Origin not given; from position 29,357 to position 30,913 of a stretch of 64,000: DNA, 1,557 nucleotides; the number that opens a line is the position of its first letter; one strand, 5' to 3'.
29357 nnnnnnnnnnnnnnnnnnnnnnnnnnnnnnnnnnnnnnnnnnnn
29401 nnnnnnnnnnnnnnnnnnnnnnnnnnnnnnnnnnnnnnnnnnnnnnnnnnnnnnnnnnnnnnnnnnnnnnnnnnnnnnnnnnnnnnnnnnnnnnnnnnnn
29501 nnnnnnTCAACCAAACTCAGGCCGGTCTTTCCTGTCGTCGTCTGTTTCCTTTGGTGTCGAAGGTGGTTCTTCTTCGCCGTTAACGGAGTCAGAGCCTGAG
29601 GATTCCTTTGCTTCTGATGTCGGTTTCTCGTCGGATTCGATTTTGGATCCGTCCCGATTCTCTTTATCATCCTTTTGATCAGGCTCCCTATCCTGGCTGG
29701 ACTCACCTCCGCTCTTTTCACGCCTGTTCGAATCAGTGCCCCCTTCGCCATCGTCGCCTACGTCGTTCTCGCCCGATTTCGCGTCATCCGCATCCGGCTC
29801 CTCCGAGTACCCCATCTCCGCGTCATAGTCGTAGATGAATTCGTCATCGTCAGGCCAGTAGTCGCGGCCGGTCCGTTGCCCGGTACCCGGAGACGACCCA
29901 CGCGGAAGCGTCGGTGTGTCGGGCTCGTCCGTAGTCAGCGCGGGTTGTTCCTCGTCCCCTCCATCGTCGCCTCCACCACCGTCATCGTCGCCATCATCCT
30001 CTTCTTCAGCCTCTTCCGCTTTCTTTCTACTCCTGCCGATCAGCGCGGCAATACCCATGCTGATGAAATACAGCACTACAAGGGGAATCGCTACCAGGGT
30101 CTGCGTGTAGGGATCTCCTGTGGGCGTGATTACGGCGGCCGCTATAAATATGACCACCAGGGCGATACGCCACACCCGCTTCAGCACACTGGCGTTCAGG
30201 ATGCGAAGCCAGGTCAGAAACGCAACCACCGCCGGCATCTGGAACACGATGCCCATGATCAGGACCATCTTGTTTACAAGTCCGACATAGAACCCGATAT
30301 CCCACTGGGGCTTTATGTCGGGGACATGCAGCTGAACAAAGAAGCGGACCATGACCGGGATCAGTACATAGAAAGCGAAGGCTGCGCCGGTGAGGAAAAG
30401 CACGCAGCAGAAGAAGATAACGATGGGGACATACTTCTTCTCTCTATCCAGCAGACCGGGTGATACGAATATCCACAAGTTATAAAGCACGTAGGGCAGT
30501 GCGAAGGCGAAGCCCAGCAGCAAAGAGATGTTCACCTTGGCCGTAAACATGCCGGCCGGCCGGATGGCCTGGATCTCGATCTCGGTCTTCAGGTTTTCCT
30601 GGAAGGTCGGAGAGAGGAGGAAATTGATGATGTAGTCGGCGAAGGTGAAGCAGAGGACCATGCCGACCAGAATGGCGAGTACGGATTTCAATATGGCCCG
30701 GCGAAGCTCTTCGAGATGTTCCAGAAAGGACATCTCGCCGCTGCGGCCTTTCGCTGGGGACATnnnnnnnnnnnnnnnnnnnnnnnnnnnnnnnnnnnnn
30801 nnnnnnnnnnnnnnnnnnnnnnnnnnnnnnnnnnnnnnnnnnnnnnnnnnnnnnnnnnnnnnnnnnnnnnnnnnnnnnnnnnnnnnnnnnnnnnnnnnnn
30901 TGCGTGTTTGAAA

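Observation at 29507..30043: TatC carries a ~180-residue acidic, low-complexity C-terminal tail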

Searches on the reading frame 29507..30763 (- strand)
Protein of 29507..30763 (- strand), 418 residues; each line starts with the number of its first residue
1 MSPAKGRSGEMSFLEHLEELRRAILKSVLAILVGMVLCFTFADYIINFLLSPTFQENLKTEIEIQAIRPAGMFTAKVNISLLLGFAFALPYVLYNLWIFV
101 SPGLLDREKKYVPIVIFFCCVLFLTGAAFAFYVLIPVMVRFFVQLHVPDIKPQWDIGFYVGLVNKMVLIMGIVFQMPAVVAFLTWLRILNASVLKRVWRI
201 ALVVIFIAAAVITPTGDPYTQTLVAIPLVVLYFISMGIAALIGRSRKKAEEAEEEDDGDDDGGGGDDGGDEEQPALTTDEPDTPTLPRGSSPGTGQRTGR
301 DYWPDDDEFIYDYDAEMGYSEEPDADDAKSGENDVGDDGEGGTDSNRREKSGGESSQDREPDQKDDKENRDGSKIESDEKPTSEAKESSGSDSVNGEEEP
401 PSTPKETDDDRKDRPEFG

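Call 3: search_protein_families(library=pfam, proteins=[window:29507-30763:-], max_evalue=0.01)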
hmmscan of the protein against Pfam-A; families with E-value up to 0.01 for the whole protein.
window:29507-30763:- (418 aa): 1 family
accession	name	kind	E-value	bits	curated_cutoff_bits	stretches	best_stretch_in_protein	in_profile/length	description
PF00902.23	TatC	-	1.9e-61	207.9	25.1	1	15-227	1-208/208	Sec-independent protein translocase protein (TatC)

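Call 4: search_protein_families(library=ncbifam, proteins=[window:29507-30763:-], max_evalue=0.01)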
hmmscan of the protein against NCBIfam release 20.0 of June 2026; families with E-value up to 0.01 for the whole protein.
window:29507-30763:- (418 aa): 3 families
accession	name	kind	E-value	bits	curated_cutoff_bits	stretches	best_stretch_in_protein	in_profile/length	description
TIGR00945.1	tatC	equivalog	1.2e-52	179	132.7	1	14-232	2-215/215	twin-arginine translocase subunit TatC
TIGR01912.1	TatC-Arch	equivalog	3.7e-38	131.5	192.6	1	17-241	6-231/234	Sec-independent protein translocase TatC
NF008174.0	PRK10921.1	equivalog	7.7e-33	114.1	432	1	13-257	9-252/258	Sec-independent protein translocase subunit TatC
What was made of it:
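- On TatC (Pfam PF00902 / TIGR00945): TIGR00945 scores 179 bits against 132.7 (calls 3, 4).
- Checked: TIGR00945 tatC scores 179 bits against a cut-off of 132.7 (calls 3, 4).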

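Call 6: find_homologous_proteins(query=window:29507-30763:-, max_evalue=0.00001)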
Query window:29507-30763:- (418 aa): 2173 proteins with E <= 0.00001 among 8000 candidates; the best 120 are listed.
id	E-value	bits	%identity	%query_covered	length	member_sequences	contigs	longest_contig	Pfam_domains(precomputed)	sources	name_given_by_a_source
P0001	4.0e-275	930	98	100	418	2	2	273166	PF00902.24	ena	-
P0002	8.8e-272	919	97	100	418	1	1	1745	PF00902.24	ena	-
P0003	3.6e-226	769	82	100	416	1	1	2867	PF00902.24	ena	-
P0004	2.1e-217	740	79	100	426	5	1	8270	PF00902.24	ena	-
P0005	1.6e-210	717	76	100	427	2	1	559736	PF00902.24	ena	-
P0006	2.5e-209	713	79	100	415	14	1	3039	PF00902.24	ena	-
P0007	1.3e-208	711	78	98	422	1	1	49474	PF00902.24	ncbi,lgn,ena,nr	ncbi:MAG: twin-arginine translocase subunit TatC [Gemmatimonadetes bacterium]|nr:twin-arginine trans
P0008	3.1e-208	710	78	100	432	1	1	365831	PF05297.17,PF00902.24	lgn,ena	-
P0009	5.7e-208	709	75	98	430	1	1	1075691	PF00902.24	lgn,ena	-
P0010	6.4e-208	709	77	100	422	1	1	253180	PF00902.24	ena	-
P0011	9.3e-208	708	76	99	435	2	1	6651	PF00902.24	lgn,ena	-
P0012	1.1e-207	708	77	100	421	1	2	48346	PF00902.24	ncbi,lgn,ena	-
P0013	2.1e-207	707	76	100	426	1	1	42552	PF00902.24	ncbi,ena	-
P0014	4.6e-207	706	77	100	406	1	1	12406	PF00902.24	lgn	-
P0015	4.9e-207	706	82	93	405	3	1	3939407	PF00902.24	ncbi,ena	-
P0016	2.9e-206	703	76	97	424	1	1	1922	PF00902.24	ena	-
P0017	8.7e-206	702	77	98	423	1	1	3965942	PF00902.24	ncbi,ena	-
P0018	2.7e-205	700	79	92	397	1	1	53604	PF00902.24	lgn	-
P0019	1.3e-204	698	77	98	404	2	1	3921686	PF00902.24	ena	-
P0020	2.0e-204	697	85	87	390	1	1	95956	PF00902.24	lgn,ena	-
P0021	5.3e-203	693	80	92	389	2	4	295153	PF00902.24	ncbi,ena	-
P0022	7.6e-203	692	75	99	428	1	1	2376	PF00902.24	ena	-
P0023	8.8e-203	692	77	99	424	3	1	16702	PF00902.24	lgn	-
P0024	2.2e-202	690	78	99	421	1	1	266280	PF00902.24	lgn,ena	-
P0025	4.9e-202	689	75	95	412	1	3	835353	PF00902.24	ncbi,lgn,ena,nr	ncbi:MAG: twin-arginine translocase subunit TatC [Gemmatimonadetes bacterium]|nr:twin-arginine trans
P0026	6.3e-202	689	79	89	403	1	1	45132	PF00902.24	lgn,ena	-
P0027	1.1e-201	688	74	99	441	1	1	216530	PF00902.24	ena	-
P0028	1.6e-201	688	77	98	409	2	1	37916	PF00902.24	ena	-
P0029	2.4e-201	687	79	89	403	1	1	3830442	PF00902.24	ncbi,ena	-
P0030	4.5e-201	686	74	99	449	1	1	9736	PF00902.24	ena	-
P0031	5.4e-201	686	79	89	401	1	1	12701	PF00902.24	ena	-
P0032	9.8e-201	685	74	99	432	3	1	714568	PF00902.24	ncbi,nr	ncbi:MAG: twin-arginine translocase subunit TatC [Gemmatimonadetes bacterium]|nr:twin-arginine trans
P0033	2.0e-200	684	88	81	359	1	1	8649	PF00902.24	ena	-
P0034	2.2e-200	684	80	88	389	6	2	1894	PF00902.24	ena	-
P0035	3.7e-200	683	78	98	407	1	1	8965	PF00902.24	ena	-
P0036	5.1e-200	683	77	92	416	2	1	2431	PF00902.24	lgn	-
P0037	5.9e-200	682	75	99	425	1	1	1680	PF00902.24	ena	-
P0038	1.5e-199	681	75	99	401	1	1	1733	PF00902.24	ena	-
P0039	2.0e-199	681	76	98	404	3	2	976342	PF00902.24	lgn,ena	-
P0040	3.5e-199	680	78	93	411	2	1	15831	PF00902.24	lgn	-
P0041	5.8e-199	679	73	99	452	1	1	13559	PF00902.24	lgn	-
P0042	5.9e-199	679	81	89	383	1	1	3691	PF00902.24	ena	-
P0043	9.4e-199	679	75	98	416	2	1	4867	PF00902.24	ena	-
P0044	1.2e-198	678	76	99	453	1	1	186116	PF00902.24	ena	-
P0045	1.2e-198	678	73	99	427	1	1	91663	PF00902.24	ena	-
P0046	2.7e-198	677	77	97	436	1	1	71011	PF00902.24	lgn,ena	-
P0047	5.9e-198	676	77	95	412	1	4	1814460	PF00902.24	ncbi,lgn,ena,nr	ncbi:MAG: twin-arginine translocase subunit TatC [Gemmatimonadetes bacterium]|nr:twin-arginine trans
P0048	8.5e-198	675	77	99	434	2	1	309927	PF00902.24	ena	-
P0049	1.0e-197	675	77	89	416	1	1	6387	PF00902.24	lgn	-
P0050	1.5e-197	675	76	98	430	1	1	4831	PF00902.24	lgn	-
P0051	3.0e-197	674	81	89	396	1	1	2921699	PF00902.24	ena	-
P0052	3.3e-197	673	77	92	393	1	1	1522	PF00902.24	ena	-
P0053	3.6e-197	673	81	89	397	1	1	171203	PF00902.24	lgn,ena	-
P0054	5.8e-197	673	79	98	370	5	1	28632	PF00902.24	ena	-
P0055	9.6e-197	672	74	99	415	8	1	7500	PF00902.24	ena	-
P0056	1.2e-196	672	77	96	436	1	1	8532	PF00902.24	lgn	-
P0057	2.6e-196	670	77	96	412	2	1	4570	PF00902.24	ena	-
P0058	3.3e-196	670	75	99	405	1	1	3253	PF00902.24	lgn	-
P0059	4.0e-196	670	79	92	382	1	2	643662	PF00902.24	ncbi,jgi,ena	-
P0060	7.2e-196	669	78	89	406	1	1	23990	PF00902.24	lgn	-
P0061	7.5e-196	669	77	91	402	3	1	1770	PF00902.24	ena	-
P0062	7.8e-196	669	80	91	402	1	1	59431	PF00902.24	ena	-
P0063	7.0e-195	666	74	98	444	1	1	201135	PF00902.24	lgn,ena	-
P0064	3.8e-194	663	75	91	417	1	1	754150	PF00902.24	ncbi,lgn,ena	-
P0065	1.9e-193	661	75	99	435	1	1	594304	PF00902.24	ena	-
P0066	2.8e-192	657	75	99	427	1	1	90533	PF00902.24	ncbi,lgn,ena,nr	ncbi:MAG: twin-arginine translocase subunit TatC [Gemmatimonadetes bacterium]|nr:twin-arginine trans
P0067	3.8e-192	657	72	100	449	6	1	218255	PF00902.24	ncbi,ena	-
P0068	3.4e-190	650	75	95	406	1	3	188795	PF00902.24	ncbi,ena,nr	ncbi:MAG: twin-arginine translocase subunit TatC [Gemmatimonadetes bacterium]|nr:twin-arginine trans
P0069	8.0e-190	649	76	95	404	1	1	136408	PF00902.24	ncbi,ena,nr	ncbi:MAG: twin-arginine translocase subunit TatC [Gemmatimonadota bacterium]|nr:twin-arginine transl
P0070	9.6e-190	649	75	93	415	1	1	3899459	PF00902.24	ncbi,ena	-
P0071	2.5e-189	647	74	96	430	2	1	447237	PF05297.17,PF00902.24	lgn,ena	-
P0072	2.8e-186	637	70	99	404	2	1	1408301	PF00902.24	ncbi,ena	-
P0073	8.1e-186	636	72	96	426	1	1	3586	PF00902.24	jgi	-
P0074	1.1e-185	635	76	97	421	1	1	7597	PF00902.24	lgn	-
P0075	2.8e-174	598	67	99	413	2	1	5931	PF00902.24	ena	-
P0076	2.3e-173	595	66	99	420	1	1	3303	PF00902.24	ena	-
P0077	7.0e-173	593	66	99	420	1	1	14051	PF00902.24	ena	-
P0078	1.2e-171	589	66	99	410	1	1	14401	PF00902.24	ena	-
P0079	9.8e-171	586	65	99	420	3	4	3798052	PF00902.24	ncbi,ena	-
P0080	3.1e-169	581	68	93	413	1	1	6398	PF00902.24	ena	-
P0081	3.6e-168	578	67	96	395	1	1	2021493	PF00902.24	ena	-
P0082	1.5e-167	576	67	96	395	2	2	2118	PF00902.24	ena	-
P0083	7.3e-167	573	68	96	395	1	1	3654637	PF00902.24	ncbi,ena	-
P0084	6.4e-166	570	67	96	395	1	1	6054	PF00902.24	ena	-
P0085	2.1e-165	569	66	98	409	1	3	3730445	PF00902.24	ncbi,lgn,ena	-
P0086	3.5e-164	565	71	89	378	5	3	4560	PF00902.24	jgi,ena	-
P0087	7.0e-164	564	66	95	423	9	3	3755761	PF00902.24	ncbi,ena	-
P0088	1.7e-162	559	65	100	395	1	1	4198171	PF00902.24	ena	-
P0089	1.2e-161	556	65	100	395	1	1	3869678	PF00902.24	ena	-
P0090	1.7e-161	556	66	96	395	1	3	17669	PF00902.24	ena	-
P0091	2.1e-159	549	66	95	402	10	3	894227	PF00902.24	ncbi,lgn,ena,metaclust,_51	metaclust:\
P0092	2.2e-142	493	76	71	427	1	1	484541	PF00902.24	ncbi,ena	-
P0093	2.5e-132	460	55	98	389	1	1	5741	PF00902.24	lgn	-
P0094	3.4e-131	456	55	94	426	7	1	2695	PF00902.24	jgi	-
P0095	3.2e-124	433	56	90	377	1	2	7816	PF00902.24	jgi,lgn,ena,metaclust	metaclust:\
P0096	5.0e-124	432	55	90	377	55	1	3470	PF00902.24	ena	-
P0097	2.7e-122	427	79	61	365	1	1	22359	PF00902.24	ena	-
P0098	1.4e-111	391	52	93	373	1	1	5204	PF00902.24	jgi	jgi:sec-independent protein translocase protein TatC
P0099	6.2e-100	353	46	95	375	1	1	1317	PF00902.24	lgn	-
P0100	7.5e-98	346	43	98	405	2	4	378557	PF00902.24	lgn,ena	-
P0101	4.0e-96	340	47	92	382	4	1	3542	PF00902.24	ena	-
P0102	2.4e-93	331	59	58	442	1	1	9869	PF00902.24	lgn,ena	-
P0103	1.3e-92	329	48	97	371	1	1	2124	PF00902.24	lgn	-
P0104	1.9e-89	318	46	94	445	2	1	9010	PF00902.24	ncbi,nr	ncbi:MAG: twin-arginine translocase subunit TatC [Candidatus Latescibacteria bacterium]|nr:twin-argi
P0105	2.1e-89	318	48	92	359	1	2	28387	PF00902.24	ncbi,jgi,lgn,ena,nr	ncbi:MAG: twin-arginine translocase subunit TatC [candidate division Zixibacteria bacterium]|nr:twin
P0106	1.4e-84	302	66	49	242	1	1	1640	PF00902.24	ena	-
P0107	2.9e-77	278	78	42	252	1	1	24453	PF00902.24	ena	-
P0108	5.2e-77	277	40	91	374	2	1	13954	PF00902.24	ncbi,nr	ncbi:MAG: twin-arginine translocase subunit TatC [Candidatus Latescibacteria bacterium]|nr:twin-argi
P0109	8.3e-74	267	50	59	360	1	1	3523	PF00902.24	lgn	-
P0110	4.5e-58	215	46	60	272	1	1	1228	PF00902.24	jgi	jgi:sec-independent protein translocase protein TatC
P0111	6.0e-58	215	46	60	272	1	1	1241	PF00902.24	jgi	jgi:sec-independent protein translocase protein TatC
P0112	1.4e-57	213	46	61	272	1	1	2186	PF00902.24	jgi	jgi:sec-independent protein translocase protein TatC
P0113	2.3e-55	206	44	57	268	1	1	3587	PF00902.24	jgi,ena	-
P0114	2.9e-55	206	44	60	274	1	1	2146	PF00902.24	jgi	jgi:sec-independent protein translocase protein TatC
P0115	2.8e-54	203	44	59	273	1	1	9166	PF00902.24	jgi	jgi:sec-independent protein translocase protein TatC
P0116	3.4e-54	202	44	59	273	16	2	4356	PF00902.24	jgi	jgi:sec-independent protein translocase protein TatC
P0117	3.6e-54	202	44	60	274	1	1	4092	PF00902.24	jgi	jgi:sec-independent protein translocase protein TatC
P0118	6.5e-54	201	44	59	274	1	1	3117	PF00902.24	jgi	-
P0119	1.3e-53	200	41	61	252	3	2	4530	PF00902.24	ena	-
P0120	1.4e-53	200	44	59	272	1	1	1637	PF00902.24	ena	-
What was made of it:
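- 29507..30763 (-): tatC ORF, 418 aa plus stop codon (29507-29509). The closest homologues, at 97-98% identity, have the same length (call 6).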

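Call 12: find_related_loci(query=window:29507-30763:-, collection=genome_contigs, flank=8000)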
Query window:29507-30763:- (418 aa) in genome_contigs; peptide patterns used: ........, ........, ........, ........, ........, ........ (x = any residue, [..] = any of these).
599 stretches matched a pattern (row limit reached: there are more); 21 encode a relative of the query (tblastn E <= 1e-3); 21 distinct loci.
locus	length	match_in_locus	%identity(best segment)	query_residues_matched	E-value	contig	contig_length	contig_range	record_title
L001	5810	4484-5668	82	1-379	0e+0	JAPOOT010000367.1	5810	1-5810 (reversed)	MAG: Gemmatimonadetes bacterium isolate APA_bin_41 c_000000135604, whole genome shotgun sequence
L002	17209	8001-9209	79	1-410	0e+0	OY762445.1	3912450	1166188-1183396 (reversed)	MAG: bacterium isolate 4d88f91b-64ba-49ef-9c7d-4906d56127d1 genome assembly, chromosome: 1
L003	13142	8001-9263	77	1-418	0e+0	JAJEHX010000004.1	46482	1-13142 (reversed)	MAG: Candidatus Latescibacterota bacterium isolate p16x63bins.21 k141_545291, whole genome shotgun sequence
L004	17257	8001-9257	77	1-410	0e+0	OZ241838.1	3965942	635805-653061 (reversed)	MAG: bacterium isolate 834f4656-8c40-439b-be50-31c876aeaf38 genome assembly, chromosome: 1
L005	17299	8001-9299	75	1-406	0e+0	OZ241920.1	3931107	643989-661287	MAG: bacterium isolate c159a2c7-7ae9-43f8-b1c6-a8821b09048b genome assembly, chromosome: 1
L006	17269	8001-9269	75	1-412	0e+0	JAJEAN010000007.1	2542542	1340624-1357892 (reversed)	MAG: Candidatus Latescibacterota bacterium isolate jk18x7bins.54 k141_2599900, whole genome shotgun sequence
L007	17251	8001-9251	75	1-413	0e+0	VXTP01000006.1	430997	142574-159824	MAG: Gemmatimonadetes bacterium isolate SB0665_bin_8 NODE_5_length_430997_cov_13.586640, whole genome shotgun sequence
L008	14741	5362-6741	79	1-399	0e+0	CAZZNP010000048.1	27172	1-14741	MAG TPA_asm: uncultured Gemmatimonadota bacterium isolate SRP109090_co2_50 genome assembly, contig: NODE_2315_length_271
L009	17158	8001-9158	82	1-390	0e+0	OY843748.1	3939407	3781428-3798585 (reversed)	MAG: bacterium isolate 9408d56b-0626-48ff-8cc4-40385ffb9045 genome assembly, chromosome: 1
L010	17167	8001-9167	80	1-384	0e+0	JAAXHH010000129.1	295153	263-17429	MAG: Candidatus Latescibacterota bacterium isolate Plut_88884 unfiltered_Plut_88884_genomic_contig_200116, whole genome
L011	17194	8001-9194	77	1-402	0e+0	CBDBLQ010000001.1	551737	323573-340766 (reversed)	MAG: bacterium isolate 7e3eab2d-bf14-4947-a8f9-fc6ddb354d52 genome assembly, contig: contig_1, whole genome shotgun sequ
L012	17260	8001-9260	74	1-408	0e+0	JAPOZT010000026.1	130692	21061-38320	MAG: Gemmatimonadetes bacterium isolate IRC1_bin_16 NODE_130_length_130692_cov_20.5271, whole genome shotgun sequence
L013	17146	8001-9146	79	1-374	0e+0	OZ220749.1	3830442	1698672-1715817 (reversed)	MAG: bacterium isolate 072a604d-d951-4d4f-bb27-b5f30d89a258 genome assembly, chromosome: 1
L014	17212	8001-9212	70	1-413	0e+0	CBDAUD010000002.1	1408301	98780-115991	MAG: bacterium isolate 878a0cea-2b96-4014-b147-88fee9e3d867 genome assembly, contig: contig_2, whole genome shotgun sequ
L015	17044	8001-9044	84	1-340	0e+0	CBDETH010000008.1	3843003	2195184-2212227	MAG: bacterium isolate a37c322d-fd18-4de0-acdf-9ec38001f2fc genome assembly, contig: contig_8, whole genome shotgun sequ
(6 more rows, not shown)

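Call 27: predict_structure(alignment_id=A2)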
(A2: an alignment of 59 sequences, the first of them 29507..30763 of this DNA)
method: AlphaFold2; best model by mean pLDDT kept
length: 418 residues; sequences in the alignment: 59
mean_pLDDT: 68.5   pTM: 0.57
mean pLDDT of the five models: 68.5, 67.9, 65.8, 64.8, 64.5
residues with pLDDT >= 90: 101; 70-90: 122; 50-70: 50; < 50: 145
segments of 3 or more residues with pLDDT < 50: 1-7, 261-283, 285-300, 309-313, 318-322, 326-336, 338-360, 362-399, 402-405, 410-412, 414-416
pLDDT, mean of each block of 10 residues (from residue 1): 48 83 93 94 87 63 62 88 91 88 77 91 92 89 79 80 89 91 86 91 92 83 90 91 82 65 43 45 47 45 50 49 45 44 37 40 43 41 40 43 47 49
secondary structure, 60 per line:
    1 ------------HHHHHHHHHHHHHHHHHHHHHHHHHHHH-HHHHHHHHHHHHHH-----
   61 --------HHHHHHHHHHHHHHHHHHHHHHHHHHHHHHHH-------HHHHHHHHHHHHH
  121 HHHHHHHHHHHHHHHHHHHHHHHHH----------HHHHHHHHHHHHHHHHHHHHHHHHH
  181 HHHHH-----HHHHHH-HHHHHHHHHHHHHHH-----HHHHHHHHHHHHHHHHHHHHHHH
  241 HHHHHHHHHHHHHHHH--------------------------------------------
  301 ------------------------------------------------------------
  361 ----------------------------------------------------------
elements in order: H13-40 H42-55 H69-100 H108-145 H156-185 H191-196 H198-212 H218-256
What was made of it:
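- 30029..30763 (-): TatC core, aa 1-245: six transmembrane helices and the signal-peptide-binding face. AF2 pLDDT is 80-94 with the helix pattern of TatC (call 27).
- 29948..30028 (-): Basic residues next to the membrane (RKK, the end of the GRSRKK patch) followed by an acidic Gly/Asp/Glu linker, aa 246-272. The TM6 helix runs on to residue 256, and the rest has pLDDT below 50 (call 27).
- On TatC (Pfam PF00902 / TIGR00945): The AF2 core has pLDDT 80-94 (call 27).
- Disordered linear motif rather than a domain: pLDDT is below 50 from residue 261 on (call 27). The motif is flanked by long flexible linkers that could reach back to the cytoplasmic face (call 27). AF2 places nothing on the core (call 27).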
